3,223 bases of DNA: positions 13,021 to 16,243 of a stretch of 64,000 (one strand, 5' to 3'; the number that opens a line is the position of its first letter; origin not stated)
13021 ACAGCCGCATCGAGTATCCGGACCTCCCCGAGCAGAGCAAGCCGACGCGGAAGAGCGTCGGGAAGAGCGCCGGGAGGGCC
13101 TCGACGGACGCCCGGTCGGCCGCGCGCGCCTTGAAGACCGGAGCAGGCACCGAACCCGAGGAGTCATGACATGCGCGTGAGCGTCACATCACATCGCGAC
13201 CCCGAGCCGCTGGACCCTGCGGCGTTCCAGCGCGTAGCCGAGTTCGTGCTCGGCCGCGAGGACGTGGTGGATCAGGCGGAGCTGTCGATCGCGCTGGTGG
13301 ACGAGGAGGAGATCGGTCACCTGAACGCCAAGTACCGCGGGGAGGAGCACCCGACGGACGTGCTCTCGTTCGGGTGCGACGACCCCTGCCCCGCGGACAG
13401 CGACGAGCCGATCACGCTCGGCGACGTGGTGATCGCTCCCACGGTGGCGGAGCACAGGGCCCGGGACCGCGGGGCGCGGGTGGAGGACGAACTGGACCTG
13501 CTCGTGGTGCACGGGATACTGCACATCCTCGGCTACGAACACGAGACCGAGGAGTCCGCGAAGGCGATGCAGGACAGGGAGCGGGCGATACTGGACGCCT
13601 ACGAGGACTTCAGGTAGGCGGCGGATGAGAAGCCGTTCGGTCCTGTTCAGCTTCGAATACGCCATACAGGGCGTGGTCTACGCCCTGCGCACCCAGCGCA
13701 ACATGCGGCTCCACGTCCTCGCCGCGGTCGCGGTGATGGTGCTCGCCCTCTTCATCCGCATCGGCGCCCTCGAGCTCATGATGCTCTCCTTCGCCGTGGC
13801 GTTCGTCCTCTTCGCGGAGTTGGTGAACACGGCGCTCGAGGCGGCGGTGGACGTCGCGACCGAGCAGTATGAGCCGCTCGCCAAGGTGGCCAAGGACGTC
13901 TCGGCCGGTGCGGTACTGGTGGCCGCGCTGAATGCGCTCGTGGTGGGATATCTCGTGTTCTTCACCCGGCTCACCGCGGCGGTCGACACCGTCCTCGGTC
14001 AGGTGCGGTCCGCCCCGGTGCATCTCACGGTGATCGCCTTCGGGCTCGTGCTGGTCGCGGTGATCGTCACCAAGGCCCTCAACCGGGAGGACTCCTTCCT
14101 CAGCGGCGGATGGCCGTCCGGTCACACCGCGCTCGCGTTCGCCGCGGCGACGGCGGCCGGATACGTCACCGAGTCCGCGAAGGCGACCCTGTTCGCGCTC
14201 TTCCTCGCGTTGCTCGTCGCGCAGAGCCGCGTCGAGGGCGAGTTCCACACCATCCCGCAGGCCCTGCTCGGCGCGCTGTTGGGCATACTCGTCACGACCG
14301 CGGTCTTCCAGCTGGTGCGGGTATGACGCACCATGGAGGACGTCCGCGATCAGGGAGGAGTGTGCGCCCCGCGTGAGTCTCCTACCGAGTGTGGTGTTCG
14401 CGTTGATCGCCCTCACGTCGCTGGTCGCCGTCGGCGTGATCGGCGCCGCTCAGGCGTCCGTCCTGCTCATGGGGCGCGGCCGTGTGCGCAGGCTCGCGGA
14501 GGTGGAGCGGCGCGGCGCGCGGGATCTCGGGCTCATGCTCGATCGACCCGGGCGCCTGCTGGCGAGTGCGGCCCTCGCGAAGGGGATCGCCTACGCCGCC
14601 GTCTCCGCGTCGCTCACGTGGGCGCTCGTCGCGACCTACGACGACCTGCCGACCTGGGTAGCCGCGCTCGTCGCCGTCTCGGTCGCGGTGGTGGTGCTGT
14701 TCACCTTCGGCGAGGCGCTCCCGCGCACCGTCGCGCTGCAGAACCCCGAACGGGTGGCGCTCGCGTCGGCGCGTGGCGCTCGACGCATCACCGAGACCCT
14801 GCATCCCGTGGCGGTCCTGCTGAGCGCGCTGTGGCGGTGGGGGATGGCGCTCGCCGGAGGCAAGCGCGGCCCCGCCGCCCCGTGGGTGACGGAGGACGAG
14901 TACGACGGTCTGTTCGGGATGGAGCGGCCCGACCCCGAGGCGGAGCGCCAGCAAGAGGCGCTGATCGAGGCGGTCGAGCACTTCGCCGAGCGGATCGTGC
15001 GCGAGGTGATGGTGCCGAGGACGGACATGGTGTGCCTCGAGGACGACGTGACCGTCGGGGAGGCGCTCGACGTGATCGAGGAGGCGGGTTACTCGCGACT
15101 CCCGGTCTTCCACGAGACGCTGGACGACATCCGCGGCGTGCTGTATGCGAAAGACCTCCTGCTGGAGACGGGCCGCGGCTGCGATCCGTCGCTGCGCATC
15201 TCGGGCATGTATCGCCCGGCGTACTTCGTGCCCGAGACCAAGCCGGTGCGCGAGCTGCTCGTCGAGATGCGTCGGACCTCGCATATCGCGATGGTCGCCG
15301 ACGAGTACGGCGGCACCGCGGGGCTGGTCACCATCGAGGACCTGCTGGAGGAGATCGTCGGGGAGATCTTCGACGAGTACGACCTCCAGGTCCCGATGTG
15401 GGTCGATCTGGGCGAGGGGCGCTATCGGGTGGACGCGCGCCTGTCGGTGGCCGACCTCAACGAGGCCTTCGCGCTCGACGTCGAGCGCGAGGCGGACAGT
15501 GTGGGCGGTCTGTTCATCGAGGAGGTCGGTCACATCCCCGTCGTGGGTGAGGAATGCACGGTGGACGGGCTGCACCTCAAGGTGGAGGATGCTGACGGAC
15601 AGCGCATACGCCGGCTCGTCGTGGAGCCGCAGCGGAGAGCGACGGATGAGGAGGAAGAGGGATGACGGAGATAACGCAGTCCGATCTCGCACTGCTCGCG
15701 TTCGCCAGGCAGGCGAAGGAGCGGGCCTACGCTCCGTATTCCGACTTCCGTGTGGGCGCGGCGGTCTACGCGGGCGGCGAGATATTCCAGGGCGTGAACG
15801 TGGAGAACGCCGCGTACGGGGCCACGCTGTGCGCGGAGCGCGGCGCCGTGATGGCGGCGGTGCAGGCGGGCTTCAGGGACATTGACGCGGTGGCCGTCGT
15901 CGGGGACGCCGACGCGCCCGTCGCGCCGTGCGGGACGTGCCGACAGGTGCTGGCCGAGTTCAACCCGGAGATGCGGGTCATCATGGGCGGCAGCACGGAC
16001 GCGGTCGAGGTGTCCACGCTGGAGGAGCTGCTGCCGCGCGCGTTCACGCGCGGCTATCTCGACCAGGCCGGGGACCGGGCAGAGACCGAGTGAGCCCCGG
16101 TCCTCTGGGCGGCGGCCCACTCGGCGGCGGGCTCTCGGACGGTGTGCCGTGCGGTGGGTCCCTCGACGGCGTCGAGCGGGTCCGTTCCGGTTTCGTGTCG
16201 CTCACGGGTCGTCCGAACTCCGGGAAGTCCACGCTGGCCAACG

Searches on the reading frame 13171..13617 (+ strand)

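Call 50: search_protein_families(library=pfam, proteins=[window:13171-13617:+], max_evalue=0.00001)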
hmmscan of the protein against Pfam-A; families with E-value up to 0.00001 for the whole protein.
window:13171-13617:+ (148 aa): 1 family
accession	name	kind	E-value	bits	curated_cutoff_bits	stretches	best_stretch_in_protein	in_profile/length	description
PF02130.23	YbeY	-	2.3e-35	121.7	25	1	18-143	10-128/129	Endoribonuclease YbeY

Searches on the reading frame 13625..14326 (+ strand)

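Call 50: search_protein_families(library=pfam, proteins=[window:13625-14326:+], max_evalue=0.00001)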
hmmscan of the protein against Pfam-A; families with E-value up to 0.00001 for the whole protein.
window:13625-14326:+ (233 aa): 2 families
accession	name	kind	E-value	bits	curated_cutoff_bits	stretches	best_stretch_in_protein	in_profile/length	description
PF01219.24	DAGK_prokar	-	1.2e-32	112.2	22.3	1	12-112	2-102/102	Prokaryotic diacylglycerol kinase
PF01569.27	PAP2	-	1.4e-12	48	27.2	1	160-231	48-125/130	PAP2 superfamily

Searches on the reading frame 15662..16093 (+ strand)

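Call 51: search_protein_families(library=pfam, proteins=[window:15662-16093:+], max_evalue=0.00001)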
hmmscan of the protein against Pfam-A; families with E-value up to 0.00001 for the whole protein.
window:15662-16093:+ (143 aa): 2 families
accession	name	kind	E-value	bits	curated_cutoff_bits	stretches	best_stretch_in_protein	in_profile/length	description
PF00383.29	dCMP_cyt_deam_1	-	1.1e-17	64.2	25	1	7-103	3-96/102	Cytidine and deoxycytidylate deaminase zinc-binding region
PF08211.18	dCMP_cyt_deam_2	-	1e-09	39.1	25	1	8-88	41-124/130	Cytidine and deoxycytidylate deaminase zinc-binding region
